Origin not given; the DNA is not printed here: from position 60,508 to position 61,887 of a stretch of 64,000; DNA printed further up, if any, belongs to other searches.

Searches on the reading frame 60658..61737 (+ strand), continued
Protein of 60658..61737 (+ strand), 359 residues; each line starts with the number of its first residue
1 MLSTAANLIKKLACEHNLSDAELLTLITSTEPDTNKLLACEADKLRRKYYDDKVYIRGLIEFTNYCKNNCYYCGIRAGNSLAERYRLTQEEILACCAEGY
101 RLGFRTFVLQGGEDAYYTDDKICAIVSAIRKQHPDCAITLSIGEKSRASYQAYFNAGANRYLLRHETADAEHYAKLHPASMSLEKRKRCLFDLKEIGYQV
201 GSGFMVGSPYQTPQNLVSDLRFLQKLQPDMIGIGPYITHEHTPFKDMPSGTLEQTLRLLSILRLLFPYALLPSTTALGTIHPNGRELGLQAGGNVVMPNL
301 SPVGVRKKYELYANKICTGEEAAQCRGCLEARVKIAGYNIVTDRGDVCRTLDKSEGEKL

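Call 45: search_protein_families(library=ncbifam, proteins=[L023:3675-3962:+, L020:11191-12129:+, L032:1376-2266:-, L048:13624-15069:+, L020:9043-10011:+, L031:11865-12287:+, L012:8247-8792:+, L013:7043-9712:-, L032:4900-5550:-], max_evalue=1e-8)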
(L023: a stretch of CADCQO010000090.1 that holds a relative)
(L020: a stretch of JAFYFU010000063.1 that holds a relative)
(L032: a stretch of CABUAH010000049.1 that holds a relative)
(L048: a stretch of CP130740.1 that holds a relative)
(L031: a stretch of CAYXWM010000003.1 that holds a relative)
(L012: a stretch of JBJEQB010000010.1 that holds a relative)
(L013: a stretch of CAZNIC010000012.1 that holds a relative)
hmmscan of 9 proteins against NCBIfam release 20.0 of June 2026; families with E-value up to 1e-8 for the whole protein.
L023:3675-3962:+ (95 aa): 1 family
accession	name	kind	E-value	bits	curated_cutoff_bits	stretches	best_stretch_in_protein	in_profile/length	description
TIGR03959.1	hyd_TM1266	equivalog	7.2e-31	105.8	60.8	1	18-91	1-74/76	TM1266 family iron-only hydrogenase system putative regulator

L020:11191-12129:+ (312 aa): 0 families

L032:1376-2266:- (296 aa): 176 families (the best 25 are shown)
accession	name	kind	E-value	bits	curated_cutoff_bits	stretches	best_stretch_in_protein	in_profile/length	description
TIGR03522.1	GldA_ABC_ATP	equivalog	4e-54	184.1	402.6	1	1-291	1-300/301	gliding motility-associated ABC transporter ATP-binding subunit GldA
TIGR01188.1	drrA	subfamily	4.5e-52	177.2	312.45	1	10-292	1-301/302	daunorubicin resistance ABC transporter, ATP-binding protein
NF010060.0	PRK13537.1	equivalog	8.8e-40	136.5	521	1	3-249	16-270/314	nodulation factor ABC transporter ATP-binding protein NodI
TIGR03740.1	galliderm_ABC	subfamily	2.8e-39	135.1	309.75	1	3-212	1-207/223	lantibiotic protection ABC transporter ATP-binding subunit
TIGR04406.1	LPS_export_lptB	equivalog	2.1e-38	131.9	240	1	3-216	2-222/239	LPS export ABC transporter ATP-binding protein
TIGR03864.1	PQQ_ABC_ATP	hypoth_equivalog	1.2e-37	129.6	302.25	1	3-220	2-223/236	ABC transporter, ATP-binding subunit, PQQ-dependent alcohol dehydrogenase system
NF047568.1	PSM_export_PmtC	equivalog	1.3e-37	129.8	375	1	4-288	2-281/290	phenol-soluble modulin export ABC transporter ATP-binding protein PmtC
NF010059.0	PRK13536.1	equivalog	3.4e-34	118.1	549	1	3-213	44-258/342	nodulation factor ABC transporter ATP-binding protein NodI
TIGR02315.1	ABC_phnC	equivalog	5.7e-34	117.6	266.1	1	102-216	118-233/243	phosphonate ABC transporter ATP-binding protein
NF033858.1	ABC2_perm_RbbA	equivalog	2.5e-33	115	1050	1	4-219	268-487/909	ribosome-associated ATPase/putative transporter RbbA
NF008442.0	PRK11288.1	equivalog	3.2e-33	114.8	689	1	2-210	7-224/504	L-arabinose ABC transporter ATP-binding protein AraG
TIGR01288.1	nodI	equivalog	1.4e-32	113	424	1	2-212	4-218/303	nodulation factor ABC transporter ATP-binding protein NodI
TIGR01166.1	cbiO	subfamily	4.8e-32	111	211.8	1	14-190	4-188/190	cobalt ABC transporter, ATP-binding protein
TIGR03410.1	urea_trans_UrtE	equivalog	6.3e-32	110.9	285.8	1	3-218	1-221/230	urea ABC transporter ATP-binding subunit UrtE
TIGR01186.1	proV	subfamily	8.1e-32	110.7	326.6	1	13-218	4-219/363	betaine/proline/choline family ABC transporter ATP-binding protein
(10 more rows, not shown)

L048:13624-15069:+ (481 aa): 15 families
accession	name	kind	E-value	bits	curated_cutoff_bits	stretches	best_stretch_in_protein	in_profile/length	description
NF008909.0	PRK12273.1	subfamily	1.1e-171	571.9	510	1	42-478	5-443/474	aspartate ammonia-lyase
TIGR00839.1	aspA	equivalog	1.5e-133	446.1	681.2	1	43-473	1-433/468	aspartate ammonia-lyase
NF011092.0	PRK14515.1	subfamily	1.8e-118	396.4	876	1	42-474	11-443/479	aspartate ammonia-lyase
TIGR00979.1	fumC_II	equivalog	2.4e-117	392.5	664.75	1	42-464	1-424/458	class II fumarate hydratase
NF009089.0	PRK12425.1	equivalog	1e-96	324.6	840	1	42-475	2-436/464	class II fumarate hydratase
NF006554.0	PRK09053.1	equivalog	1.1e-20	73.9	595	1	85-394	30-317/453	3-carboxy-cis,cis-muconate cycloisomerase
TIGR00838.1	argH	equivalog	8.4e-20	71.2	279.5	1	172-452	101-371/455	argininosuccinate lyase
TIGR02426.1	protocat_pcaB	equivalog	1.8e-19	69.9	355.75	1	85-389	23-300/338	3-carboxy-cis,cis-muconate cycloisomerase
TIGR00928.1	purB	equivalog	2.4e-17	62.8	326.2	1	177-373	96-286/436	adenylosuccinate lyase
NF052535.1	CoM_syn_XcbC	exception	2.2e-16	59.7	575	1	180-453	113-375/495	2-phosphosulfolactate phosphatase XcbC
NF004631.0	PRK05975.1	equivalog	4.5e-14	52.2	371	1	171-390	101-308/352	3-carboxy-cis,cis-muconate cycloisomerase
NF006500.1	PRK08937.2-4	subfamily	4.9e-13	48.7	626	1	172-394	101-315/448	adenylosuccinate lyase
NF052556.1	NtrsucLyaStm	equivalog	6.9e-12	45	650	1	161-385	107-328/466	nitrosuccinate lyase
NF008964.0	PRK12308.1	equivalog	2.6e-11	42.6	657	1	173-449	104-370/624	argininosuccinate lyase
NF052536.2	CoM_syn_XcbD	exception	1.8e-10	40.2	600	1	178-390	107-311/443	3-sulfopropionylcysteine synthase XcbD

L020:9043-10011:+ (322 aa): 4 families
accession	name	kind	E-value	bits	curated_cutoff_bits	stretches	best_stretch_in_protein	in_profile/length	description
NF006878.0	PRK09375.1-2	equivalog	7.2e-108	360.3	294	1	12-320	3-304/306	quinolinate synthase NadA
TIGR00550.1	nadA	equivalog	1.4e-93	313.5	262.9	1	10-320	1-308/309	quinolinate synthase NadA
NF006884.0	PRK09375.2-5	equivalog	6.5e-44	150.3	691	2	12-166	69-246/426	quinolinate synthase NadA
NF006882.0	PRK09375.2-3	equivalog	5e-21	74.8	561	1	29-185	75-249/447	quinolinate synthase NadA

L031:11865-12287:+ (140 aa): 3 families
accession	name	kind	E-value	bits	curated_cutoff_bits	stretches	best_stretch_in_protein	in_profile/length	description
TIGR00004.1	TIGR00004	subfamily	2.5e-49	166.6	106.25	1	18-137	2-123/125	Rid family detoxifying hydrolase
NF008490.0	PRK11401.1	equivalog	9.3e-31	106.4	222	1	17-137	2-125/129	enamine/imine deaminase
TIGR03610.1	RutC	equivalog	1.9e-16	60.3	169.1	1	18-139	4-126/127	pyrimidine utilization protein C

L012:8247-8792:+ (181 aa): 0 families

L013:7043-9712:- (889 aa): 1 family
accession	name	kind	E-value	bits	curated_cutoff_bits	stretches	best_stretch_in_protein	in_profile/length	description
NF049879.1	AcerHdlse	equivalog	1.1e-24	86.9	950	1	432-638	341-565/657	aceric acid hydrolase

L032:4900-5550:- (216 aa): 5 families
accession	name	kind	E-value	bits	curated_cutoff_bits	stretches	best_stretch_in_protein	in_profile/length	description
NF033745.1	class_C_sortase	subfamily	8.2e-14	51.9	160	1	43-202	42-206/220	class C sortase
NF058671.1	sortase_SrtD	exception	9.1e-14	51.5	140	1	28-200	2-168/187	class D sortase, LPxTATN-specific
NF033747.1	class_E_sortase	subfamily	2.4e-10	40.6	160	1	19-176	3-158/211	class E sortase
TIGR01076.1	sortase_fam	subfamily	2.9e-10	40.1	39.35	1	97-206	1-117/136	sortase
NF033746.1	class_D_sortase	subfamily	6.3e-10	39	165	1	91-200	5-114/135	class D sortase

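Call 48: find_encoding_contigs(protein=P0086, flank=10000, max_places=2)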
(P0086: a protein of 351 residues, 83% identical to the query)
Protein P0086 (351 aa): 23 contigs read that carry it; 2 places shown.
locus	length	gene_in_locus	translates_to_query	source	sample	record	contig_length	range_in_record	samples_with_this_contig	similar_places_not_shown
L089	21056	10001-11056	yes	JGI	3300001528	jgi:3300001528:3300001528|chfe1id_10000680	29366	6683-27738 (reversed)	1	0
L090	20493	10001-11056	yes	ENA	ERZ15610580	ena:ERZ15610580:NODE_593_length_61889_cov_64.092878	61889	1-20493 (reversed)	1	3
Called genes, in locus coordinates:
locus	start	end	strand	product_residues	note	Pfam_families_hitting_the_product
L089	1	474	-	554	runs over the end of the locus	PF05580:Peptidase_S55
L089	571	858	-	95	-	PF00364:Biotin_lipoyl (faint)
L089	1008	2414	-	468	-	PF11741:AMIN (faint), PF09992:NAGPA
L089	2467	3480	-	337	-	PF06723:MreB_Mbl, PF00022:Actin (faint), PF00012:HSP70, PF11104:PilM_2 (faint), PF14450:FtsA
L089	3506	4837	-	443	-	PF00275:EPSP_synthase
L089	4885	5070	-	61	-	-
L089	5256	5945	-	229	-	-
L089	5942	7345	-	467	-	PF02127:Peptidase_M18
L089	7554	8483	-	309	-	PF00291:PALP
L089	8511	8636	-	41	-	-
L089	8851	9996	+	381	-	PF00155:Aminotran_1_2 (weak), PF00266:Aminotran_5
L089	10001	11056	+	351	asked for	PF04055:Radical_SAM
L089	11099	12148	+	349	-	PF03054:tRNA_Me_trans, PF20259:tRNA_Me_trans_M, PF20258:tRNA_Me_trans_C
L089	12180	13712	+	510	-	-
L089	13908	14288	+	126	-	-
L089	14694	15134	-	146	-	-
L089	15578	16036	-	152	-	PF01510:Amidase_2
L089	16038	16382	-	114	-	-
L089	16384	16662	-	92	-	-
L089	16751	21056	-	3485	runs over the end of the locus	PF18819:MuF_C, PF18857:LPD38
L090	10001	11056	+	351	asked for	PF04055:Radical_SAM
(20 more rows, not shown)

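Call 49: find_encoding_contigs(protein=P0002, flank=10000, max_places=1)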
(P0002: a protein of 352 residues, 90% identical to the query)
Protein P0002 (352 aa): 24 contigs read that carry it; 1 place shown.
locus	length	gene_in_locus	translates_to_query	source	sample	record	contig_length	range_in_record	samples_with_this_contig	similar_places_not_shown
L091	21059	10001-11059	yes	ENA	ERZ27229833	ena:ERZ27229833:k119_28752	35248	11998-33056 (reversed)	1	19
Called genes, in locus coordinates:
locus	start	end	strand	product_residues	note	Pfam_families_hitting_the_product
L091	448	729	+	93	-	PF01909:NTP_transf_2, PF18765:Polbeta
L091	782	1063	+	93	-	PF01934:HepT-like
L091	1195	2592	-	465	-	-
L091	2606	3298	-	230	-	PF13860:FlgD_ig (faint)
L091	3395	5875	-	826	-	PF13401:AAA_22 (faint), PF25873:WHD_MalT (weak), PF17874:TPR_MalT (weak), PF00196:GerE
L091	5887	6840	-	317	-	PF00389:2-Hacid_dh, PF02826:2-Hacid_dh_C, PF03446:NAD_binding_2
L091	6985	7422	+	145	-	PF02082:Rrf2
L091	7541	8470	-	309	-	PF00291:PALP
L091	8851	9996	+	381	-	PF00266:Aminotran_5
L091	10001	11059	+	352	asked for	PF04055:Radical_SAM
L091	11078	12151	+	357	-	PF03054:tRNA_Me_trans, PF20259:tRNA_Me_trans_M, PF20258:tRNA_Me_trans_C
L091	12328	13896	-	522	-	PF09820:AAA-ATPase_like, PF08011:PDDEXK_9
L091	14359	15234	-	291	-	PF01259:SAICAR_synt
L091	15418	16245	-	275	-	PF02811:PHP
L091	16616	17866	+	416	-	PF00375:SDF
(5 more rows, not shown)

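Call 59: find_encoding_contigs(protein=P0345, flank=10000, max_places=2)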
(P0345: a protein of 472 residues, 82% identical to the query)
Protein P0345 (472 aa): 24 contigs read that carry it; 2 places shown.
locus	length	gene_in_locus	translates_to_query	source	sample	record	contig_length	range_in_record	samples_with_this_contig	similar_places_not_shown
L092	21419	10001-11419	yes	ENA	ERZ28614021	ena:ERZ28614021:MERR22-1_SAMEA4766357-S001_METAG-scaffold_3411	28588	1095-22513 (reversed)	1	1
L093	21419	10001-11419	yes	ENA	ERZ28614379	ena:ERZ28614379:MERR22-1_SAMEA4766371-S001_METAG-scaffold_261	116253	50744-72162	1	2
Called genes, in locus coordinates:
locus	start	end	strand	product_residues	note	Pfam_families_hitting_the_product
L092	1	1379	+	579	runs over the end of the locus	PF02878:PGM_PMM_I, PF02879:PGM_PMM_II, PF02880:PGM_PMM_III, PF00408:PGM_PMM_IV (weak)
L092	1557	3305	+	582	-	PF14262:Cthe_2159, PF00041:fn3 (weak), PF02368:Big_2 (weak)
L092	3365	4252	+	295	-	PF00480:ROK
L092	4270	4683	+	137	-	-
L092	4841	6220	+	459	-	PF13727:CoA_binding_3, PF02397:Bac_transf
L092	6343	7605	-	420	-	PF12784:PDDEXK_2, PF23067:MG280 (faint), PF24161:CCDC39, PF28256:CCDC171 (weak), PF16515:HIP1_clath_bdg (faint), PF28019:HmpF (weak), PF06818:Fez1 (weak), PF07926:TPR_MLP1_2 (faint), +1 more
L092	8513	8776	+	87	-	PF21699:TM1266-like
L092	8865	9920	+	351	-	PF04055:Radical_SAM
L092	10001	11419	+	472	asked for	PF04055:Radical_SAM, PF06968:BATS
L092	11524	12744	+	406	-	PF02421:FeoB_N (weak), PF03193:RsgA_GTPase (faint), PF00350:Dynamin_N (faint), PF01926:MMR_HSR1, PF00009:GTP_EFTU, PF18128:HydF_dimer, PF18133:HydF_tetramer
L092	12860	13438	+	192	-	PF13308:YARHG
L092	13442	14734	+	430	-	PF13240:Zn_Ribbon_1 (weak), PF13248:Zn_ribbon_3 (weak)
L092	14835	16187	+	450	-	PF13240:Zn_Ribbon_1 (weak)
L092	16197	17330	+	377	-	PF06347:SH3_4, PF08239:SH3_3, PF01520:Amidase_3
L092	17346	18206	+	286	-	PF00892:EamA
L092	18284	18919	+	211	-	-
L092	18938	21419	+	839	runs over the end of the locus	-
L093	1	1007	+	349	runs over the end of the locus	PF00535:Glycos_transf_2, PF13641:Glyco_tranf_2_3 (weak)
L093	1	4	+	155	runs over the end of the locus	PF04138:GtrA_DPMS_TM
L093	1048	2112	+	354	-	PF00483:NTP_transferase, PF12804:NTP_transf_3 (weak), PF22640:ManC_GMP_beta-helix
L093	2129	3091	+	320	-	PF13641:Glyco_tranf_2_3, PF00535:Glycos_transf_2, PF10111:Glyco_tranf_2_2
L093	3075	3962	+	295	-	PF00480:ROK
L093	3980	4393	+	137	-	-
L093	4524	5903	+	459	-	PF13727:CoA_binding_3, PF02397:Bac_transf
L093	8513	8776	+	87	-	PF21699:TM1266-like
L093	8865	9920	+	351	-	PF04055:Radical_SAM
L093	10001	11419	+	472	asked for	PF04055:Radical_SAM, PF06968:BATS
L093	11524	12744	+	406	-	PF02421:FeoB_N (weak), PF03193:RsgA_GTPase (faint), PF00350:Dynamin_N (faint), PF01926:MMR_HSR1, PF00009:GTP_EFTU, PF18128:HydF_dimer, PF18133:HydF_tetramer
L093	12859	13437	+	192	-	PF13308:YARHG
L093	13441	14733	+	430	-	-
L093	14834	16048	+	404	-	PF13240:Zn_Ribbon_1 (weak)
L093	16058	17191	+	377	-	PF06347:SH3_4, PF08239:SH3_3, PF01520:Amidase_3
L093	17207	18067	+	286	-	PF00892:EamA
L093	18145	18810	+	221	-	-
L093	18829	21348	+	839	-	-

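Call 79: find_encoding_contigs(protein=P0386, flank=10000, max_places=1)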
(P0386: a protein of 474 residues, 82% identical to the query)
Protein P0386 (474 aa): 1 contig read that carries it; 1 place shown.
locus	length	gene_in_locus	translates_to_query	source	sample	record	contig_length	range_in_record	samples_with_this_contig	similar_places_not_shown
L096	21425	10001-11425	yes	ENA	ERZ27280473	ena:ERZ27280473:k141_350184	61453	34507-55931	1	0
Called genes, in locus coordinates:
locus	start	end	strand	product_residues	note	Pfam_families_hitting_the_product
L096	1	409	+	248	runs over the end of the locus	PF00142:Fer4_NifH (weak), PF01656:CbiA, PF02374:ArsA_ATPase (weak), PF06564:CBP_BcsQ, PF09140:MipZ, PF10609:ParA, PF13614:AAA_31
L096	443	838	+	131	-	PF02142:MGS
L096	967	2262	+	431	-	PF13393:tRNA-synt_His, PF00587:tRNA-synt_2b, PF03129:HGTP_anticodon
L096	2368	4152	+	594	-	PF01336:tRNA_anti-codon, PF00152:tRNA-synt_2, PF01409:tRNA-synt_2d (faint), PF02938:GAD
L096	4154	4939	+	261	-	PF04280:Tim44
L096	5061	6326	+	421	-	PF13421:Band_7_1, PF12773:DZR (weak), PF13240:Zn_Ribbon_1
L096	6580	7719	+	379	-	-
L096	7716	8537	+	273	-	PF04536:TPM_phosphatase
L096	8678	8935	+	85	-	PF21699:TM1266-like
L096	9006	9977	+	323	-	PF04055:Radical_SAM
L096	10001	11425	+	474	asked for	PF04055:Radical_SAM, PF06968:BATS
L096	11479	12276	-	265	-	PF02811:PHP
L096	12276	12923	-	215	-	PF01502:PRA-CH, PF01503:PRA-PH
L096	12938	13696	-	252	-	PF00977:His_biosynth, PF01207:Dus (faint)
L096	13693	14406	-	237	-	PF00977:His_biosynth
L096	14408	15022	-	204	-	PF00117:GATase, PF07685:GATase_3 (weak)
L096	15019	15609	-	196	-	PF00475:IGPD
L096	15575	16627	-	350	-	PF00155:Aminotran_1_2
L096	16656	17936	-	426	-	PF00815:Histidinol_dh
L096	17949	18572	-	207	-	PF01634:HisG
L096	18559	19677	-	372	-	PF13393:tRNA-synt_His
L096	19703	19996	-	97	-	PF01371:Trp_repressor, PF13384:HTH_23 (weak)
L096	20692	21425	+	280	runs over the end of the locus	PF02811:PHP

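Call 80: find_encoding_contigs(protein=P0372, flank=10000, max_places=1)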
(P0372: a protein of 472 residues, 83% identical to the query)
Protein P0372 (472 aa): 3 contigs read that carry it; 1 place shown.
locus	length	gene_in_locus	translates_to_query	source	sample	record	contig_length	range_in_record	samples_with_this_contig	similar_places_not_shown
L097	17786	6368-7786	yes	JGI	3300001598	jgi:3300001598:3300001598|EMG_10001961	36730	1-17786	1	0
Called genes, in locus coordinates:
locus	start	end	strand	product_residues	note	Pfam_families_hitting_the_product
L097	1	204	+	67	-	?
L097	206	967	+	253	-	PF00590:TP_methylase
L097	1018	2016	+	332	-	PF11760:CbiG_N, PF01890:CbiG_C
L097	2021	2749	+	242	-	PF00590:TP_methylase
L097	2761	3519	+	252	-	PF02571:CbiJ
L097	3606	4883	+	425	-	PF00590:TP_methylase, PF13649:Methyltransf_25 (faint), PF02475:TRM5-TYW2_MTfase (weak), PF05175:MTS (faint), PF01189:Methyltr_RsmB-F, PF02390:Methyltransf_4 (weak), PF13847:Methyltransf_31 (weak)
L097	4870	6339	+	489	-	PF01656:CbiA, PF13500:AAA_26 (faint), PF07685:GATase_3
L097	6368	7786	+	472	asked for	PF04055:Radical_SAM, PF06968:BATS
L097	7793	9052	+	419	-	PF00009:GTP_EFTU (faint), PF01926:MMR_HSR1, PF02421:FeoB_N, PF03193:RsgA_GTPase (faint), PF00350:Dynamin_N (faint), PF18128:HydF_dimer, PF18133:HydF_tetramer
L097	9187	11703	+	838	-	PF02927:CelD_N, PF00759:Glyco_hydro_9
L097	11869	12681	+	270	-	PF00072:Response_reg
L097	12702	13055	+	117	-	PF01627:Hpt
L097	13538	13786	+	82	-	-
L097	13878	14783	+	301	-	-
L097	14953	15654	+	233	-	-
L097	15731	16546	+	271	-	PF01261:AP_endonuc_2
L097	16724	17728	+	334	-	PF00140:Sigma70_r1_2, PF04542:Sigma70_r2, PF04539:Sigma70_r3, PF04545:Sigma70_r4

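Call 81: find_encoding_contigs(protein=P0309, flank=10000, max_places=1)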
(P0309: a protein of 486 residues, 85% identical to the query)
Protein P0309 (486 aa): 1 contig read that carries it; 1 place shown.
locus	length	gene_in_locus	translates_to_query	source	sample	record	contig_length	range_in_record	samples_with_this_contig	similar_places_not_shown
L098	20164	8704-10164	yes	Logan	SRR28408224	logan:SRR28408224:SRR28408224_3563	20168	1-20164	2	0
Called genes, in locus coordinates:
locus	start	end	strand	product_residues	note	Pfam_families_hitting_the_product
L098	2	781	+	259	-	?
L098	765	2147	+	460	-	PF06580:His_kinase, PF02518:HATPase_c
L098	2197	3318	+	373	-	PF00294:PfkB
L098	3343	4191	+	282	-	PF01116:F_bP_aldolase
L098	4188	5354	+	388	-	-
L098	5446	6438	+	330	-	PF01368:DHH, PF02272:DHHA1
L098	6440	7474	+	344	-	-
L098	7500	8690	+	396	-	PF01979:Amidohydro_1, PF07969:Amidohydro_3 (faint)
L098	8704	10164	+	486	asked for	PF04055:Radical_SAM, PF06968:BATS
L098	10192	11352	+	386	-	PF00155:Aminotran_1_2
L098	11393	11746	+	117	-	PF01627:Hpt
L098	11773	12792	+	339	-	PF00072:Response_reg, PF01627:Hpt (faint)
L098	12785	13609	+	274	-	PF00072:Response_reg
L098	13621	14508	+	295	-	PF01745:IPT, PF01715:IPPT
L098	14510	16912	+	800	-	PF00270:DEAD, PF04851:ResIII (faint), PF06733:DEAD_2, PF13307:Helicase_C_2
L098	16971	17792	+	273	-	PF06541:ABC_trans_CmpB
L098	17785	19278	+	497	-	-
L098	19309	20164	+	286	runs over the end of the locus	?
